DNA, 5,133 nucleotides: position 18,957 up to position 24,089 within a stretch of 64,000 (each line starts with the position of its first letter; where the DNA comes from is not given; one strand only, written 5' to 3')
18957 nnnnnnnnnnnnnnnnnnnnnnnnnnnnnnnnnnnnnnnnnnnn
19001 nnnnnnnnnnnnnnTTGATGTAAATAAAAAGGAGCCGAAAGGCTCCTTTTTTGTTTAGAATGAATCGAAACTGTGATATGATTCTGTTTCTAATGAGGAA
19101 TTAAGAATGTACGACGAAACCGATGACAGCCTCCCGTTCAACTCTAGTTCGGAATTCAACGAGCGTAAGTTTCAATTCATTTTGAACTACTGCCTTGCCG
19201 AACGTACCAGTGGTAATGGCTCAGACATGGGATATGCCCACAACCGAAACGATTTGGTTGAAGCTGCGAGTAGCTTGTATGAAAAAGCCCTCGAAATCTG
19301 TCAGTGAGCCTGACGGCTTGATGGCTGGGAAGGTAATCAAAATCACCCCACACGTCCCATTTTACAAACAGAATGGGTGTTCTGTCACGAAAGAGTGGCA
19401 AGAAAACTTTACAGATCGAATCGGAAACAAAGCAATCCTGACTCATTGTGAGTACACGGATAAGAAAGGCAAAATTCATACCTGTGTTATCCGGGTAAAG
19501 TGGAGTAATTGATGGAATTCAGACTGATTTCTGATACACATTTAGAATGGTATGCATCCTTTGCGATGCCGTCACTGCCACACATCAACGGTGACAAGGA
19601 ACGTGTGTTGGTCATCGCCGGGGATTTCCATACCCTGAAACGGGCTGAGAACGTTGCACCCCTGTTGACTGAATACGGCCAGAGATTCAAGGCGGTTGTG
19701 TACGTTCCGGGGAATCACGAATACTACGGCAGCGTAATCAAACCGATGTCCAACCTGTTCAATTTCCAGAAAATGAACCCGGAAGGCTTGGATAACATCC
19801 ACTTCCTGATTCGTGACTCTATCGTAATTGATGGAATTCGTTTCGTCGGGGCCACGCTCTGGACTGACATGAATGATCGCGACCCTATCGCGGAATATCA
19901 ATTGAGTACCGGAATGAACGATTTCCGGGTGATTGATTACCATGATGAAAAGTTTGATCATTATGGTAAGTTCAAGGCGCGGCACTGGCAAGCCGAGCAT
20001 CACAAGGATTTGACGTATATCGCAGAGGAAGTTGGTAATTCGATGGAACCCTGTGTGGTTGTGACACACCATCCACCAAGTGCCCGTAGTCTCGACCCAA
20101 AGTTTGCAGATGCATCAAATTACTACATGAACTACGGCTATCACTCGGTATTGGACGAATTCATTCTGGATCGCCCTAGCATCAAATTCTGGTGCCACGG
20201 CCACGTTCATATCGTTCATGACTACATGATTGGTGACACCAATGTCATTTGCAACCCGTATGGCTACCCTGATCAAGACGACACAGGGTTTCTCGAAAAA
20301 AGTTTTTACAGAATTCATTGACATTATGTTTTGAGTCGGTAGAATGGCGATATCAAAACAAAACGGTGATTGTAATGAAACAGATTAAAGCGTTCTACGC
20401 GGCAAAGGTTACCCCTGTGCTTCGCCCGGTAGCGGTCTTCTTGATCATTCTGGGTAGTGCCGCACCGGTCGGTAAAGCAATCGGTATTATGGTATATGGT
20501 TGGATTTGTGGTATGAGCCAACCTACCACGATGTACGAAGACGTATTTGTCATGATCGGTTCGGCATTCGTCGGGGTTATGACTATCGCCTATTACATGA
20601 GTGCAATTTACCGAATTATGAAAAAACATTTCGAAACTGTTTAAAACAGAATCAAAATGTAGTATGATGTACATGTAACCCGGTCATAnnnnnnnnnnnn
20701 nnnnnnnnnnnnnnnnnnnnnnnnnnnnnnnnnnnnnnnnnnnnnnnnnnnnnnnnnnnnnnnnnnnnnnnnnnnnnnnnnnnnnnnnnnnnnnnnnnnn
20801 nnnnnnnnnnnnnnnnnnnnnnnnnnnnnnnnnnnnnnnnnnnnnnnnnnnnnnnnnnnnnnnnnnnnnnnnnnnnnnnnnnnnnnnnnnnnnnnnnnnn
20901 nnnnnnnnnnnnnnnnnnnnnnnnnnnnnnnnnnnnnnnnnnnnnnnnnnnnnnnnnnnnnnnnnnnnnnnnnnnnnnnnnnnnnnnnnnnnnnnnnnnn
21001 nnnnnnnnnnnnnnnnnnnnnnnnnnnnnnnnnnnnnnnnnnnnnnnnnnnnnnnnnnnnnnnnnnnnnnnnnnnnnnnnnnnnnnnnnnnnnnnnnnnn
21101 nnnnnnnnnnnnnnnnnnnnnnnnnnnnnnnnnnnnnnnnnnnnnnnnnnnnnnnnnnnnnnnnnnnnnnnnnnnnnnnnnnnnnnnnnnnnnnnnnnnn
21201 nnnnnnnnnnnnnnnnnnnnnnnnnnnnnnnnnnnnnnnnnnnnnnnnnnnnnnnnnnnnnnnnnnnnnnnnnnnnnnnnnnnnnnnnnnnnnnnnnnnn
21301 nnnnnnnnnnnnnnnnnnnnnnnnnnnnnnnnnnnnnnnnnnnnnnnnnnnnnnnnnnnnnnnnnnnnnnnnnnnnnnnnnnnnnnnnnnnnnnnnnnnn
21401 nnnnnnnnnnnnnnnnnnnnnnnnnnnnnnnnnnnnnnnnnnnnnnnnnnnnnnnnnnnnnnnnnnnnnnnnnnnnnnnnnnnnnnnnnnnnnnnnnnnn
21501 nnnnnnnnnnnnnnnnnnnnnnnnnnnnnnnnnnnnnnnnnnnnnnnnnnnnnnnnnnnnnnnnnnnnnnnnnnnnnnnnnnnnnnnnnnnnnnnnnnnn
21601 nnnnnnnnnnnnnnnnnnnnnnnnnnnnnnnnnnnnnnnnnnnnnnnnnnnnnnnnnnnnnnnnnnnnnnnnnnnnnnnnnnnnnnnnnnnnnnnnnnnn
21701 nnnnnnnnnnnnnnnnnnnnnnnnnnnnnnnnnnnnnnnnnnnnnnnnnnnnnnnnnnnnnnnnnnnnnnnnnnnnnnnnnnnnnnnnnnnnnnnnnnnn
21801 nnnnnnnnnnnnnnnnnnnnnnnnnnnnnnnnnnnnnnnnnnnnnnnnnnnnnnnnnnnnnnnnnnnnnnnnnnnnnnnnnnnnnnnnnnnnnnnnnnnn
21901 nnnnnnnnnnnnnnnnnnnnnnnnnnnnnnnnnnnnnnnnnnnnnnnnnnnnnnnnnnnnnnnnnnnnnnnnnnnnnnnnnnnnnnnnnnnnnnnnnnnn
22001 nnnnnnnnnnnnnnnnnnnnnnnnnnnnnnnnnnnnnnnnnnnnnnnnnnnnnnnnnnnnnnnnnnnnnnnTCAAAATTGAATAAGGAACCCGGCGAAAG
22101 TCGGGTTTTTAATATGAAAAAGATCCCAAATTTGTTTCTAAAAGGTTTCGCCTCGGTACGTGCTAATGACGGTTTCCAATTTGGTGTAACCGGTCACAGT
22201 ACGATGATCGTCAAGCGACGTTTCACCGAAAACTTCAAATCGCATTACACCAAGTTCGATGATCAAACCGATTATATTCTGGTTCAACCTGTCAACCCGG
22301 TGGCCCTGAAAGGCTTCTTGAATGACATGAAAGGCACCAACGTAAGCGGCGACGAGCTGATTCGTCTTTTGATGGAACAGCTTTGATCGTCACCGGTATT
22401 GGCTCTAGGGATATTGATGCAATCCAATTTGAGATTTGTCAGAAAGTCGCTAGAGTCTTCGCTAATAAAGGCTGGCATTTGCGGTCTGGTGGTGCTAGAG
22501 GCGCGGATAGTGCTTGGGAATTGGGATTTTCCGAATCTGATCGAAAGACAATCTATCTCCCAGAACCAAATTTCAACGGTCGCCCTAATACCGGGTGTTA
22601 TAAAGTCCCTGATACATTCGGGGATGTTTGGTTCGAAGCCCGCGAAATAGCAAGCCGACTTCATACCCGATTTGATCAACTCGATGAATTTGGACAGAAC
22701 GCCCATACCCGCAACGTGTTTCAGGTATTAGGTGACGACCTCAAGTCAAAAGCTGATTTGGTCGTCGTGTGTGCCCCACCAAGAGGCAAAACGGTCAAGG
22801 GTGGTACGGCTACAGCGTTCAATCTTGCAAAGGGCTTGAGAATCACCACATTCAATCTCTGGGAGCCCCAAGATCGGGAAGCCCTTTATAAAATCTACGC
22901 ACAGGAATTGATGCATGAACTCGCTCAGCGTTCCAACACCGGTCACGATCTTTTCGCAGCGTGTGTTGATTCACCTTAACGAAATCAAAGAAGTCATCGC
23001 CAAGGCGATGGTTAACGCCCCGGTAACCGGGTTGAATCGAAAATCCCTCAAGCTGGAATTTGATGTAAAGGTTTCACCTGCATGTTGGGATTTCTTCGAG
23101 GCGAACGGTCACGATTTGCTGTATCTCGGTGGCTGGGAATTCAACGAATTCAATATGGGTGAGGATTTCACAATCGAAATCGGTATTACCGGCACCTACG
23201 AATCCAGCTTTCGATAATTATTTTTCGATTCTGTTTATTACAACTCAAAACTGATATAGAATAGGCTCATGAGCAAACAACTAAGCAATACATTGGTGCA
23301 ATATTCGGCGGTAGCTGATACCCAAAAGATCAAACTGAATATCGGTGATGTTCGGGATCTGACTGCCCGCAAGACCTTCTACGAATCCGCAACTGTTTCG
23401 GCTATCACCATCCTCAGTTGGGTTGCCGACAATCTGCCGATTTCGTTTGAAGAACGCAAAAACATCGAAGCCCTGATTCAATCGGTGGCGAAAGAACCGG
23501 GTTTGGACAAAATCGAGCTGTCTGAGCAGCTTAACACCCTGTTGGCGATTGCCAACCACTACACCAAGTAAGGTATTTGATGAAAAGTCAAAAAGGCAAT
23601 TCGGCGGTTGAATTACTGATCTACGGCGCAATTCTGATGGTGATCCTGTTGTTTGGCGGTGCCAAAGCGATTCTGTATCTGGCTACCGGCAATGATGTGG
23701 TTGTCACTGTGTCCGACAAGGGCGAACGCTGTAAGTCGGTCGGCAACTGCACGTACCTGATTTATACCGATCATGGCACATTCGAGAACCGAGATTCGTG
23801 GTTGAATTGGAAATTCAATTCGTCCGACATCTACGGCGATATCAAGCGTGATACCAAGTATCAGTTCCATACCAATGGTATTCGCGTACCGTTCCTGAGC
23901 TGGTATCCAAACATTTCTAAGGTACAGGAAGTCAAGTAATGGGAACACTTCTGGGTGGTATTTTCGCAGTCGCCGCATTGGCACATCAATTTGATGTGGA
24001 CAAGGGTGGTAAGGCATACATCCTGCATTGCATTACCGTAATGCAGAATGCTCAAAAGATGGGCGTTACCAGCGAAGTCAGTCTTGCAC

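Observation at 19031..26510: Terminator-bounded accessory island of unannotated enzymes next to the NAD+ salvage genes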

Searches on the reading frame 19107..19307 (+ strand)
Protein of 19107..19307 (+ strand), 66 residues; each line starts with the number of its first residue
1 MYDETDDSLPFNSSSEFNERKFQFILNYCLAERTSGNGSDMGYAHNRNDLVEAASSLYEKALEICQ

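Call 15: search_protein_families(library=phrogs, proteins=[window:19107-19307:+], max_evalue=0.01)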
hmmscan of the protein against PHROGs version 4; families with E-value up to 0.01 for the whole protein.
window:19107-19307:+ (66 aa): 0 families

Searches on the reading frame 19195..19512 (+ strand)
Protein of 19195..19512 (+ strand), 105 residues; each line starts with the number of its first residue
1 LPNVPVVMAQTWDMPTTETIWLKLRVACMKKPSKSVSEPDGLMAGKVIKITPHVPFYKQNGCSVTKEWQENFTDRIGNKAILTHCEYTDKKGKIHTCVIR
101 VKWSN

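Call 15: search_protein_families(library=phrogs, proteins=[window:19195-19512:+], max_evalue=0.01)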
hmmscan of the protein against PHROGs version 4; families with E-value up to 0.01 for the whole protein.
window:19195-19512:+ (105 aa): 1 family
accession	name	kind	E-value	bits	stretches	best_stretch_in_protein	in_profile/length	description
phrog_18660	-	unknown function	1.8e-09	38.4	1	47-104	4-61/65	-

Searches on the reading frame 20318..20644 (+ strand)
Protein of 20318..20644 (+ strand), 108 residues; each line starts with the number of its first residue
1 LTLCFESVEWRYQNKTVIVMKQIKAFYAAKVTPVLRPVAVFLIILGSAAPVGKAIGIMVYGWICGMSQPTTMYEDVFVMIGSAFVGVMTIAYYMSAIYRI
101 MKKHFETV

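Call 6: search_protein_families(library=pfam, proteins=[window:20318-20644:+], max_evalue=0.1)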
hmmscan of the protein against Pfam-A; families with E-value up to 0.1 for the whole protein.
window:20318-20644:+ (108 aa): 0 families

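Call 7: search_protein_families(library=phrogs, proteins=[window:20318-20644:+], max_evalue=0.01)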
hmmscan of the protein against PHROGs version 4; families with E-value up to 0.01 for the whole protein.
window:20318-20644:+ (108 aa): 0 families

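Call 16: search_protein_families(library=padloc, proteins=[window:20318-20644:+], max_evalue=0.01)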
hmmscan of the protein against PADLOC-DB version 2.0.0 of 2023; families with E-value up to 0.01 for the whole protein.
window:20318-20644:+ (108 aa): 0 families

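Call 45: search_protein_families(library=ncbifam, proteins=[window:20318-20644:+], max_evalue=0.1)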
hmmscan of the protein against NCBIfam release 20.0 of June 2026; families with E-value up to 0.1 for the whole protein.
window:20318-20644:+ (108 aa): 1 family
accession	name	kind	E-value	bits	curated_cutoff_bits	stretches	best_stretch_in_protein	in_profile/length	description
TIGR02358.1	thia_cytX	hypoth_equivalog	0.011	15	309.85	1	54-91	285-322/386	putative hydroxymethylpyrimidine transporter CytX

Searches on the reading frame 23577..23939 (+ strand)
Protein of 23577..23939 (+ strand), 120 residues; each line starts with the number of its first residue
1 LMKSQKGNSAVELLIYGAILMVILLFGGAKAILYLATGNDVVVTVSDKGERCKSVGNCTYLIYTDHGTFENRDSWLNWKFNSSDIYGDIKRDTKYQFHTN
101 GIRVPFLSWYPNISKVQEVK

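Call 6: search_protein_families(library=pfam, proteins=[window:23577-23939:+], max_evalue=0.1)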
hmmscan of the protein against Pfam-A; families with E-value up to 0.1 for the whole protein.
window:23577-23939:+ (120 aa): 3 families
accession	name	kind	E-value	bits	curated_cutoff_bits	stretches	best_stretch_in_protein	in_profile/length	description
PF16964.10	TadF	-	0.031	14.7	27.3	1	2-38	3-39/178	Putative tight adherence pilin protein F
PF09971.14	DUF2206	-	0.033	13.5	35.6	1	5-93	209-286/368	Predicted membrane protein (DUF2206)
PF00884.28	Sulfatase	-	0.063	13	25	1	42-116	235-279/301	Sulfatase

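Call 7: search_protein_families(library=phrogs, proteins=[window:23577-23939:+], max_evalue=0.01)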
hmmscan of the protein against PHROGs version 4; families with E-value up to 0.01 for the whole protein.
window:23577-23939:+ (120 aa): 3 families
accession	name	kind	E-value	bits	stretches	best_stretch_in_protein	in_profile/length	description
phrog_301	-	other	1.8e-20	74.3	1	13-120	12-128/130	secreted protein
phrog_6641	-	other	6e-13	49.6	1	10-117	14-125/127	secreted protein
phrog_16636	-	other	3.9e-05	24.7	1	8-117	46-156/158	secreted protein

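Call 16: search_protein_families(library=padloc, proteins=[window:23577-23939:+], max_evalue=0.01)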
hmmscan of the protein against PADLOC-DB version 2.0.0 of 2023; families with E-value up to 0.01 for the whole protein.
window:23577-23939:+ (120 aa): 0 families

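Call 45: search_protein_families(library=ncbifam, proteins=[window:23577-23939:+], max_evalue=0.1)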
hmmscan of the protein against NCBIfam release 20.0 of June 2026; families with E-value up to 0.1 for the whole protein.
window:23577-23939:+ (120 aa): 0 families
